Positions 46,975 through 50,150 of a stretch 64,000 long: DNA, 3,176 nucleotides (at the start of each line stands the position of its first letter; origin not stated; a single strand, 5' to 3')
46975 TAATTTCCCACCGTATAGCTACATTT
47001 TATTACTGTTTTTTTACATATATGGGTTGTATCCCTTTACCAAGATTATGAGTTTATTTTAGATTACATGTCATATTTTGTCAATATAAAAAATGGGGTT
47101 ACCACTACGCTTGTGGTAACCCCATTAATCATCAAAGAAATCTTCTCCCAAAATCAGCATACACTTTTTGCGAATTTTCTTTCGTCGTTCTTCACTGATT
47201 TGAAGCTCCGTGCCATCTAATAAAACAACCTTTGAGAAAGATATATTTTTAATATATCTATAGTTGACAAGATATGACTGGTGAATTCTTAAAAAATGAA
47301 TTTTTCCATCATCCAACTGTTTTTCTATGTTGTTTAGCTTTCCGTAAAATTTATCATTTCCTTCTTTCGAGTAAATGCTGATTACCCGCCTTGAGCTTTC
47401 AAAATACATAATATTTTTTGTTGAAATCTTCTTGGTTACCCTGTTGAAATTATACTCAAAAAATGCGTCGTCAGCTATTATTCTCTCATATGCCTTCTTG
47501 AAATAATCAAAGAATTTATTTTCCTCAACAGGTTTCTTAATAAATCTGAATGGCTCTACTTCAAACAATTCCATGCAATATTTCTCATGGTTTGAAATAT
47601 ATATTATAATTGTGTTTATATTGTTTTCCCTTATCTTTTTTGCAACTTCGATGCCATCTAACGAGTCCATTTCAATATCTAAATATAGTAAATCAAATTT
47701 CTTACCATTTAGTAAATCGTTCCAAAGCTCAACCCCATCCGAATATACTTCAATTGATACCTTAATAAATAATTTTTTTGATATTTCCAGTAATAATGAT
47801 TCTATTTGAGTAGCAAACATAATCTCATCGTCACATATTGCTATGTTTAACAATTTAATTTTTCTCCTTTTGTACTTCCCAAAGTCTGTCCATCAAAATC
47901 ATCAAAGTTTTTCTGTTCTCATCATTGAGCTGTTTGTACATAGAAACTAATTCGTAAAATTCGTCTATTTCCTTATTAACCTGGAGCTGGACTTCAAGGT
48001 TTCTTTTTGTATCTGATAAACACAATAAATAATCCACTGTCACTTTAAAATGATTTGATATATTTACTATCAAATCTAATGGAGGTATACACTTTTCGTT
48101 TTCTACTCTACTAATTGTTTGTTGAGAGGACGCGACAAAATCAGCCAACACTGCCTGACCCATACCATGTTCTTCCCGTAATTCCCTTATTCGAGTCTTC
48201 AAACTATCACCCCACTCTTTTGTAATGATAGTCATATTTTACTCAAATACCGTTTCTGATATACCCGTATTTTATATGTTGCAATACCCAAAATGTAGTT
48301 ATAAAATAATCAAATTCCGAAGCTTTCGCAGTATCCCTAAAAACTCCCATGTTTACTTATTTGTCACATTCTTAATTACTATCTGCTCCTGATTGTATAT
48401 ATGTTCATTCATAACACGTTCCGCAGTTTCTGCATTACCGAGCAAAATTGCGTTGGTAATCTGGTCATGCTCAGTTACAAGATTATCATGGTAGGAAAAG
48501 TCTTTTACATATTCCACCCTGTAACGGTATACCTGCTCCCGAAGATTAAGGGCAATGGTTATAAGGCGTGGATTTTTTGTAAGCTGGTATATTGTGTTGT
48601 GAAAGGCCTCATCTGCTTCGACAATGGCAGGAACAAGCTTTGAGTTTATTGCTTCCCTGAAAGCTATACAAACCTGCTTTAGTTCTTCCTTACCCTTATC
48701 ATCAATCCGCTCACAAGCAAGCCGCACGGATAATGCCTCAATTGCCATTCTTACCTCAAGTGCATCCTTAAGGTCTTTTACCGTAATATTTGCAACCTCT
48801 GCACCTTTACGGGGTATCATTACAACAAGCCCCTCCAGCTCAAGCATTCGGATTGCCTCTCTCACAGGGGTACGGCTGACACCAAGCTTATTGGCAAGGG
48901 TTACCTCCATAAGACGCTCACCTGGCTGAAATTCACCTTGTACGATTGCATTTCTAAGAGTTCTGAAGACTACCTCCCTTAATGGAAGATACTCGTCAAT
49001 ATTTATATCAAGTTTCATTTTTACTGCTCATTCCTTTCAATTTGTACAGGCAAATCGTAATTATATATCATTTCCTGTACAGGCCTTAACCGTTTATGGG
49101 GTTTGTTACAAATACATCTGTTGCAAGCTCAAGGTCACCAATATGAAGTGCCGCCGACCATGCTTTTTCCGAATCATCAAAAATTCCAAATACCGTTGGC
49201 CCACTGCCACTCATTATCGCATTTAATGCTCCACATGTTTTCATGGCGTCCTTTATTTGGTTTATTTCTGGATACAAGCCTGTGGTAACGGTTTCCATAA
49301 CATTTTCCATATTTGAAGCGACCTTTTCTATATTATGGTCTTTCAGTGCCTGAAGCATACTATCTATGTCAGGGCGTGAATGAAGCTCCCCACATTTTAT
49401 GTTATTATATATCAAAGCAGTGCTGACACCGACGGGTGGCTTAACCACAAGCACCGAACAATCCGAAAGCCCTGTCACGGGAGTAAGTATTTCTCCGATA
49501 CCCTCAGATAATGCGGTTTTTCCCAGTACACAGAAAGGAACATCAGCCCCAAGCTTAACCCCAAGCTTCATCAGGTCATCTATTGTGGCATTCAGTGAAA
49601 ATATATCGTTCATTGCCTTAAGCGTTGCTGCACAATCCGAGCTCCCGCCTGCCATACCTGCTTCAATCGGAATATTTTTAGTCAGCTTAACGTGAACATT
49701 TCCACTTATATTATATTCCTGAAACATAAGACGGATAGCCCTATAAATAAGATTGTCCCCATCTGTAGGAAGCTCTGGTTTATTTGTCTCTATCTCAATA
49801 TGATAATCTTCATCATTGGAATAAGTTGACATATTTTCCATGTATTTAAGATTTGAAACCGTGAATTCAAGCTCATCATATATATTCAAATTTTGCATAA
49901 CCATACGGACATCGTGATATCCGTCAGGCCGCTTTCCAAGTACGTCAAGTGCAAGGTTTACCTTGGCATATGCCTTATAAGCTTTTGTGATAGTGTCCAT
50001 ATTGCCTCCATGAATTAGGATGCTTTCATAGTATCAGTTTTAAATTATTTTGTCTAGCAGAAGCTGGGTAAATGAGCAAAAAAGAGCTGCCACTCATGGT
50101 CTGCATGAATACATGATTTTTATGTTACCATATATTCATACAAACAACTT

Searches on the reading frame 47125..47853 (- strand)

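Call 37: search_protein_families(library=pfam, proteins=[window:47125-47853:-], max_evalue=0.001)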
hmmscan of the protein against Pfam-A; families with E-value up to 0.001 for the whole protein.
window:47125-47853:- (242 aa): 2 families
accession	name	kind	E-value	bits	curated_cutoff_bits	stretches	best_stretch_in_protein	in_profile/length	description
PF04397.21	LytTR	-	3.2e-16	59.8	22.6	1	141-230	4-96/98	LytTr DNA-binding domain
PF00072.30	Response_reg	-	9e-15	55.2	30.2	1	4-116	1-108/111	Response regulator receiver domain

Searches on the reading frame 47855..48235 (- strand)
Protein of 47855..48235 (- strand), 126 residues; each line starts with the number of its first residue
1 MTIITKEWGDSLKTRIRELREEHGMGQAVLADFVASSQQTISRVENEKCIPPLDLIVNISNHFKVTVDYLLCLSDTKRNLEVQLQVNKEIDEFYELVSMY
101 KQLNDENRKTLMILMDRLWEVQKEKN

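Call 37: search_protein_families(library=pfam, proteins=[window:47855-48235:-], max_evalue=0.001)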
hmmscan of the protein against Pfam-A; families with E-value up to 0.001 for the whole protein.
window:47855-48235:- (126 aa): 3 families
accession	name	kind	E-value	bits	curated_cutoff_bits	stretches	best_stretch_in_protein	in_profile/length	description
PF01381.28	HTH_3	-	7.2e-09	36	23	1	16-70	1-55/55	Helix-turn-helix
PF13560.12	HTH_31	-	1.1e-06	29.3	27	1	15-67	5-58/64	Helix-turn-helix domain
PF12844.13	HTH_19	-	0.00099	19.4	30.2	0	15-71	3-59/64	Helix-turn-helix domain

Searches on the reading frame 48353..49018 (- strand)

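Call 37: search_protein_families(library=pfam, proteins=[window:48353-49018:-], max_evalue=0.001)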
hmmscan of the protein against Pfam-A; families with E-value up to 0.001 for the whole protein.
window:48353-49018:- (221 aa): 3 families
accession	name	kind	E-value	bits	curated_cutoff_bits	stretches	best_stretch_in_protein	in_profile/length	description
PF07729.17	FCD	-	8.8e-29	100.9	24.3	1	85-207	1-123/125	FCD domain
PF00392.27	GntR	-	3.8e-18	65.3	27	1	14-75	2-64/64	Bacterial regulatory proteins, gntR family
PF13412.12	HTH_24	-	0.0003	20.7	21.9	0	41-65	23-47/48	Winged helix-turn-helix DNA-binding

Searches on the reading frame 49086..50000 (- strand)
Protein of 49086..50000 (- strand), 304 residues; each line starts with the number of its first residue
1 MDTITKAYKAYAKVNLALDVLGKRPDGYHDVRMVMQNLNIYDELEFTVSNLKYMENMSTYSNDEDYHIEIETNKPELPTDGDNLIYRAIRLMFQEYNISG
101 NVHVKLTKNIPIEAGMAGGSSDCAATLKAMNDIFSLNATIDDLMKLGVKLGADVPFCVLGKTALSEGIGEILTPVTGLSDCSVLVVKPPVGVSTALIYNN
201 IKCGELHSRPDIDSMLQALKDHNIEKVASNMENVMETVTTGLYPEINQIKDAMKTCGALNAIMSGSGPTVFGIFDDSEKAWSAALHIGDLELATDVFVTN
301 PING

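Call 37: search_protein_families(library=pfam, proteins=[window:49086-50000:-], max_evalue=0.001)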
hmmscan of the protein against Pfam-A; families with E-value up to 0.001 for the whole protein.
window:49086-50000:- (304 aa): 3 families
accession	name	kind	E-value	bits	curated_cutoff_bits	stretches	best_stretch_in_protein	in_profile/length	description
PF00288.32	GHMP_kinases_N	-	5.2e-19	68.7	22.3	1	83-161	1-87/87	GHMP kinases N terminal domain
PF08544.19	GHMP_kinases_C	-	7.9e-13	49.1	21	1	215-280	1-72/85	GHMP kinases C terminal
PF22700.2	MVD-like_N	-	0.00082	19.5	27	0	68-146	48-127/157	Diphosphomevalonate decarboxylase-like N-terminal domain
